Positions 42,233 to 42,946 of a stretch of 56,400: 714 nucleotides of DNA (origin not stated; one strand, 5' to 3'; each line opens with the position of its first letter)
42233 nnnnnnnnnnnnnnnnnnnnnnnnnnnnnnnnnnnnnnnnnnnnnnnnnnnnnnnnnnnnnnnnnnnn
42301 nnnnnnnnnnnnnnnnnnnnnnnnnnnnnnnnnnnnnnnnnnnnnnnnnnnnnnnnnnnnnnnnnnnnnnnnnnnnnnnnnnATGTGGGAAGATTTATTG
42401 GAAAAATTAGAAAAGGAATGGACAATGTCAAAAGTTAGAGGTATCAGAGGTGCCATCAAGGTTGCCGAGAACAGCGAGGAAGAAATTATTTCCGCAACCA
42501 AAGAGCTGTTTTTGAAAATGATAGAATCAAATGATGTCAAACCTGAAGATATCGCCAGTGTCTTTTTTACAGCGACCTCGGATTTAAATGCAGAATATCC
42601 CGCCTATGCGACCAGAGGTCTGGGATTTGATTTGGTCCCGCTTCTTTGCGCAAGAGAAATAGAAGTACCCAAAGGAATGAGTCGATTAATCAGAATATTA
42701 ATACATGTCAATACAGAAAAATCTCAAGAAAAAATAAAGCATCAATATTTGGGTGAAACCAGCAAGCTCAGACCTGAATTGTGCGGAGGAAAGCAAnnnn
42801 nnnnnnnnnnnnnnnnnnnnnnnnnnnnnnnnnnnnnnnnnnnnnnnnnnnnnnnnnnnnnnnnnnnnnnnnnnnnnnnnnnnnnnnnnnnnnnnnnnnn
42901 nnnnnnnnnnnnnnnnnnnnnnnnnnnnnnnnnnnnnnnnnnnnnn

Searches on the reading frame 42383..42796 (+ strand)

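Call 15: search_protein_families(library=pfam, proteins=[window:42383-42796:+], max_evalue=0.00001)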
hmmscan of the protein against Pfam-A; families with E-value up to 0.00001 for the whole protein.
window:42383-42796:+ (138 aa): 1 family
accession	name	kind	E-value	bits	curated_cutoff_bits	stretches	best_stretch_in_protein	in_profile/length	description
PF07736.16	CM_1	-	7.9e-44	149.2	27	1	18-133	1-116/116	Chorismate mutase type I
